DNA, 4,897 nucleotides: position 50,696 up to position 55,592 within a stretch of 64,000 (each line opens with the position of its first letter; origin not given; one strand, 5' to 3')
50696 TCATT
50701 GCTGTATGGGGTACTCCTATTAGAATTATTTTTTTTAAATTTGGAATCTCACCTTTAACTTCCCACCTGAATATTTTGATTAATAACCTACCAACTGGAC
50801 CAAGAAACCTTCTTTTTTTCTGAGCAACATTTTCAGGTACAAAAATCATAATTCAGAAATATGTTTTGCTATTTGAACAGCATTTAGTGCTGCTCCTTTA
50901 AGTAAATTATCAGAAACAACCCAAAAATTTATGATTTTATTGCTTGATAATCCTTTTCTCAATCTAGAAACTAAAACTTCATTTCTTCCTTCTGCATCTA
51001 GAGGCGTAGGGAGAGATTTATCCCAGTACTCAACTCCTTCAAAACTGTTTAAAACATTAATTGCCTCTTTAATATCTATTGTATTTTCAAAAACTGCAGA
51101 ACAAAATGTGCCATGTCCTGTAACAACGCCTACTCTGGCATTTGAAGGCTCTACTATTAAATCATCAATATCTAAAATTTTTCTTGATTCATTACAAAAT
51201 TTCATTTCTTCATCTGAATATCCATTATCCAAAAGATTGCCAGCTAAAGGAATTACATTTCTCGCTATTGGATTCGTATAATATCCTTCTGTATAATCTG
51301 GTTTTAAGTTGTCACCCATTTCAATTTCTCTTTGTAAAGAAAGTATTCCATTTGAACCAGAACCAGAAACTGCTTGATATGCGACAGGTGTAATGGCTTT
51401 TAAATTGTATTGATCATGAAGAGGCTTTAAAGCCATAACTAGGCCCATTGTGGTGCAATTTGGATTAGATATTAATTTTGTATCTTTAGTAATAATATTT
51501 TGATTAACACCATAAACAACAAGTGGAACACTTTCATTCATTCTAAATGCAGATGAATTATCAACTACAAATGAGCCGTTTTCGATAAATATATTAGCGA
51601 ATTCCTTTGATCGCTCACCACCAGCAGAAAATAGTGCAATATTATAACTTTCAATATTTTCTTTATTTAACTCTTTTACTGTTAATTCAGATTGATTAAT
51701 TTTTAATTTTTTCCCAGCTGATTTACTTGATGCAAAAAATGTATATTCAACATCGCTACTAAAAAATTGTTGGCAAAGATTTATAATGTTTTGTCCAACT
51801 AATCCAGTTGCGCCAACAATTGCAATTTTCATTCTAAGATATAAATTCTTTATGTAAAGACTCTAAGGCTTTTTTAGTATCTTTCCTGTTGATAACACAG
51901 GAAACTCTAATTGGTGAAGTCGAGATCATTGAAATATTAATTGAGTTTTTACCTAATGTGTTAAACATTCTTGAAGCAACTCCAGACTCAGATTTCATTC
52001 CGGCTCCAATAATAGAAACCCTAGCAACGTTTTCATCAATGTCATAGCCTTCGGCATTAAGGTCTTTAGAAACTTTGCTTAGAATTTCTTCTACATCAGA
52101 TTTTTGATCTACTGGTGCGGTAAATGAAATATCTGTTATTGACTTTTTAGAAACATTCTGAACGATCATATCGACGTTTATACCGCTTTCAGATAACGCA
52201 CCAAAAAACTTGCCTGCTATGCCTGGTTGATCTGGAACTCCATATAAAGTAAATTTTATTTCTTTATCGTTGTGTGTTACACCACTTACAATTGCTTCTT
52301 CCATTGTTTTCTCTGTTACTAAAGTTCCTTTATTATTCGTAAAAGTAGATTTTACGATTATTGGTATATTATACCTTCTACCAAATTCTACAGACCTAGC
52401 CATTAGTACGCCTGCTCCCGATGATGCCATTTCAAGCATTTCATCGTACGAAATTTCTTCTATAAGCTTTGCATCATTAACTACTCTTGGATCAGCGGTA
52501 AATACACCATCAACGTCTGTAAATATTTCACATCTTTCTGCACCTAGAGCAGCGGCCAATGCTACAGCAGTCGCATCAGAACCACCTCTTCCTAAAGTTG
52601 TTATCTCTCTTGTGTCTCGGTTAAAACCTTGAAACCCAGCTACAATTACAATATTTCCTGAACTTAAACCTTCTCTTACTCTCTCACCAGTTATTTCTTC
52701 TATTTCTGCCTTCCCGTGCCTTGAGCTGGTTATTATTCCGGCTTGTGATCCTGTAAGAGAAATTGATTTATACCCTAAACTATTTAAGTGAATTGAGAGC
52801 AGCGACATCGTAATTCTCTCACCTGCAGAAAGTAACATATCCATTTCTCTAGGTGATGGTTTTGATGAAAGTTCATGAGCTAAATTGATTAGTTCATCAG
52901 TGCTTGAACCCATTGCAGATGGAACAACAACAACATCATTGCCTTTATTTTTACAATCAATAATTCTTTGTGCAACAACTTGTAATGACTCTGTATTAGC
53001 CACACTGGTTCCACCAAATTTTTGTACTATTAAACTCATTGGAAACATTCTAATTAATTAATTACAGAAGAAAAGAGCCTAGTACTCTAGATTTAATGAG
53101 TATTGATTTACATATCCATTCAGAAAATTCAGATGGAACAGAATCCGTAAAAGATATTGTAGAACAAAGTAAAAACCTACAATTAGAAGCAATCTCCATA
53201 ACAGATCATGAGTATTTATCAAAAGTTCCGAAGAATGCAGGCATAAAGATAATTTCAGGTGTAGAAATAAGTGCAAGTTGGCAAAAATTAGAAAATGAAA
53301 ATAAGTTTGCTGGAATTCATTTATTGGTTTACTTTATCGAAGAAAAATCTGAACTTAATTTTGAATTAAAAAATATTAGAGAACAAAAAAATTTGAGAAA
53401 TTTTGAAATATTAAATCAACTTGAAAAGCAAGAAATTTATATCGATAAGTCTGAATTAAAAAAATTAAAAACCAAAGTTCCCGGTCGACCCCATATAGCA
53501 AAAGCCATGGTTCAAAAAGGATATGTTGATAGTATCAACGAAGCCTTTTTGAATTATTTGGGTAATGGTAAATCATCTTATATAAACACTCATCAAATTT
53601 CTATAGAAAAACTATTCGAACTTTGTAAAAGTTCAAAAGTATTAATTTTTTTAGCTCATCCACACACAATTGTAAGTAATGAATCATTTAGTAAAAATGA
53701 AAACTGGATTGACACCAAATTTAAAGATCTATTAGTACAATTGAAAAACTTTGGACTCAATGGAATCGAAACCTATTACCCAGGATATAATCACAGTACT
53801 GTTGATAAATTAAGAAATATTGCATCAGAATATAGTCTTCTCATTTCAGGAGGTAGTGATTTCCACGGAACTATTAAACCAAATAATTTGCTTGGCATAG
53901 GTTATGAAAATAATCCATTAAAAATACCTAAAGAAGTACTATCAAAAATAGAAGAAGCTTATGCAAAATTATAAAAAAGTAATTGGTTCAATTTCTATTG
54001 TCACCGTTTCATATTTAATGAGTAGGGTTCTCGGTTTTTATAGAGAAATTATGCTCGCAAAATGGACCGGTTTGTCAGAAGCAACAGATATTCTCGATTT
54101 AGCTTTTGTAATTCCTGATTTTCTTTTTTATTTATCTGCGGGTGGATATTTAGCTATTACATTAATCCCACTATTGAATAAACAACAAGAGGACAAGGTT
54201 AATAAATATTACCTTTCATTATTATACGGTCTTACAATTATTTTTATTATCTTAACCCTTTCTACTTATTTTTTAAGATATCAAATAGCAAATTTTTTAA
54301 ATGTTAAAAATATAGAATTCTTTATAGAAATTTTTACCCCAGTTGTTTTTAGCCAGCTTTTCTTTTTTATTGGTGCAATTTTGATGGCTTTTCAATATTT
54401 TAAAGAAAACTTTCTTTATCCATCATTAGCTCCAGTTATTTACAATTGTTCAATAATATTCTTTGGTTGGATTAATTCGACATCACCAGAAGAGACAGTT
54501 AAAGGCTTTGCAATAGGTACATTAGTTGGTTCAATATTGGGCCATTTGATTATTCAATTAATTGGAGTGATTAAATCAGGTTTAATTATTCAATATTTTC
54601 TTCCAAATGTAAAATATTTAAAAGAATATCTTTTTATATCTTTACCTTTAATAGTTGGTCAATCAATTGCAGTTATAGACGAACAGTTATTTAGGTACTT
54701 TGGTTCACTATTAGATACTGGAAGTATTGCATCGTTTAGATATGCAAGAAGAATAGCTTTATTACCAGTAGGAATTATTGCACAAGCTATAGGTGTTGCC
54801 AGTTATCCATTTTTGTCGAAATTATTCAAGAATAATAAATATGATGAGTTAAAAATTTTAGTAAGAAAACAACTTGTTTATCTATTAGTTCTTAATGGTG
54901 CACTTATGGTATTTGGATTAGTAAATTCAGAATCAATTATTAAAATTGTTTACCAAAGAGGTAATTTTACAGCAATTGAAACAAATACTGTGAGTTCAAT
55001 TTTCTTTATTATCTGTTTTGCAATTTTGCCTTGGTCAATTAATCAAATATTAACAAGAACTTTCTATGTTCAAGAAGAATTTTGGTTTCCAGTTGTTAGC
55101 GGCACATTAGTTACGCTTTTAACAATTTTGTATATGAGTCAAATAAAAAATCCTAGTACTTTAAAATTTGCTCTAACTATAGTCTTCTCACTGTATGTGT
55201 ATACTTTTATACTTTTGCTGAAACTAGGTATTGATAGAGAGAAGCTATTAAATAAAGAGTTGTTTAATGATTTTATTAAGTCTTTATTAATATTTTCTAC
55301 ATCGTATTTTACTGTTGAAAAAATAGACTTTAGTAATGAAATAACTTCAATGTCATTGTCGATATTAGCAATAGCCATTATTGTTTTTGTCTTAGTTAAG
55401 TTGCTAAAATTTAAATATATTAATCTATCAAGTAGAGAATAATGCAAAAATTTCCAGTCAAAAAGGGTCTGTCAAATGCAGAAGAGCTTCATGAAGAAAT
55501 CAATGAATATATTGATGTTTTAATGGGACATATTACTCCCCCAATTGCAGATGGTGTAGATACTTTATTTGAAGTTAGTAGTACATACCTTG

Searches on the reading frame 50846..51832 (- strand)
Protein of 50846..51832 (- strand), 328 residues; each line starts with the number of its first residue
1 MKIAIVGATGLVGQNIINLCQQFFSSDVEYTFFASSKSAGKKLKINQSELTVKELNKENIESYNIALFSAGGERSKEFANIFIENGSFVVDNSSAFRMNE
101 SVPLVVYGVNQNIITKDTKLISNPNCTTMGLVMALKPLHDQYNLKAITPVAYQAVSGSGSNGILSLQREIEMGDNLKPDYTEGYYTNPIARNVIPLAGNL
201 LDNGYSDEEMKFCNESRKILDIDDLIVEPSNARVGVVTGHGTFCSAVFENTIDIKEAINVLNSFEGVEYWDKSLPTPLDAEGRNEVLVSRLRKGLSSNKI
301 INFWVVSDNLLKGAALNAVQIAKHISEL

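Call 24: search_protein_families(library=pfam, proteins=[window:50846-51832:-], max_evalue=0.00001)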
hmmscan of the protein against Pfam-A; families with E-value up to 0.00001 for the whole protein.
window:50846-51832:- (328 aa): 2 families
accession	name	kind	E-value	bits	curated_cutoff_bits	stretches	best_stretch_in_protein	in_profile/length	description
PF02774.23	Semialdhyde_dhC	-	6.3e-34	118.2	26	1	135-312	1-184/184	Semialdehyde dehydrogenase, dimerisation domain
PF01118.30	Semialdhyde_dh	-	2.1e-27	96.4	26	1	2-114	1-118/121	Semialdehyde dehydrogenase, NAD binding domain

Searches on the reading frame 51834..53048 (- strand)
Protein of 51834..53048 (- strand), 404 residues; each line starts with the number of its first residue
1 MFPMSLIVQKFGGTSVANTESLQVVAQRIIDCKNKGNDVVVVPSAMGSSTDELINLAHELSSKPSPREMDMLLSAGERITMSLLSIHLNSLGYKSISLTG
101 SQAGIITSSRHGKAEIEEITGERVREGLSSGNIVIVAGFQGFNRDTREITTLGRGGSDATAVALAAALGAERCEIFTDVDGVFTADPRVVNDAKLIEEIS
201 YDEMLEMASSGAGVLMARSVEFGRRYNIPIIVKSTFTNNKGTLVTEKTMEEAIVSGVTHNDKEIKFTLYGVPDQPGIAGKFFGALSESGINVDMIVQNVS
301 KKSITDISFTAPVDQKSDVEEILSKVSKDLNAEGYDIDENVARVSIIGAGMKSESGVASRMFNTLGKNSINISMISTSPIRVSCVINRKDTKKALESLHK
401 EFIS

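Call 23: find_encoding_contigs(protein=window:51834-53048:-, flank=10000, max_places=1)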
Protein window:51834-53048:- (404 aa): no gene with exactly this product is on record in the collection.

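Call 24: search_protein_families(library=pfam, proteins=[window:51834-53048:-], max_evalue=0.00001)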
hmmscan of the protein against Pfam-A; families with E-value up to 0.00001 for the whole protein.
window:51834-53048:- (404 aa): 4 families
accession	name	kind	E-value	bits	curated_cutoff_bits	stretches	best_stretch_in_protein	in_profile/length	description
PF00696.33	AA_kinase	-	1.2e-55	189.3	24.9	1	6-234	2-234/234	Amino acid kinase family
PF22468.2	ACT_9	-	2.1e-35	120.7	27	2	344-402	1-61/61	ACT domain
PF01842.31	ACT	-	1.9e-20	72.7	27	1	270-328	6-63/66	ACT domain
PF13840.12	ACT_7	-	1.2e-17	64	27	1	337-400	2-65/65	ACT domain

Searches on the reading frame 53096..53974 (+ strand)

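Call 24: search_protein_families(library=pfam, proteins=[window:53096-53974:+], max_evalue=0.00001)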
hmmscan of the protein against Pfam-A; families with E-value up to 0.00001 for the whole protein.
window:53096-53974:+ (292 aa): 1 family
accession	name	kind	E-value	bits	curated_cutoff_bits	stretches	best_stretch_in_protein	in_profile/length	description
PF02811.25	PHP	-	5e-12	46.9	26.4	1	4-154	1-148/164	PHP domain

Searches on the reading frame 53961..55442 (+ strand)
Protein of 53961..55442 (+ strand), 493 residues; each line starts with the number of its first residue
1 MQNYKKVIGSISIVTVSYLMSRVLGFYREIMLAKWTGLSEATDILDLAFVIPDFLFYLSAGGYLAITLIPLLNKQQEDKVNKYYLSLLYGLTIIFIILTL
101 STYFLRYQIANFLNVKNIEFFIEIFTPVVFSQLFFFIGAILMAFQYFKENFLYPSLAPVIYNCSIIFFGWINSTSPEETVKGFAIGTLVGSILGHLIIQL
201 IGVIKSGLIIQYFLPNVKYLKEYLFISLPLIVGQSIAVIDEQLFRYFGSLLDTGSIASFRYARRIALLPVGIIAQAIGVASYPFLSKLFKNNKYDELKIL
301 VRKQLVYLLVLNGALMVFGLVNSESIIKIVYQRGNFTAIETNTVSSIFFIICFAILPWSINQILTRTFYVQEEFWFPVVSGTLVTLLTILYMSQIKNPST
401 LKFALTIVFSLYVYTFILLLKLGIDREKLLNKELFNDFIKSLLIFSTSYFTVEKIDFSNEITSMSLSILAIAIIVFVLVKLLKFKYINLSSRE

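Call 24: search_protein_families(library=pfam, proteins=[window:53961-55442:+], max_evalue=0.00001)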
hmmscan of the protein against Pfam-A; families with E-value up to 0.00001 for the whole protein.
window:53961-55442:+ (493 aa): 1 family
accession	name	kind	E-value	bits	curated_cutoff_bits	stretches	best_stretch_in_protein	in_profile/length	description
PF03023.19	MurJ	-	6.9e-44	150.6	27.4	1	33-444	2-420/451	Lipid II flippase MurJ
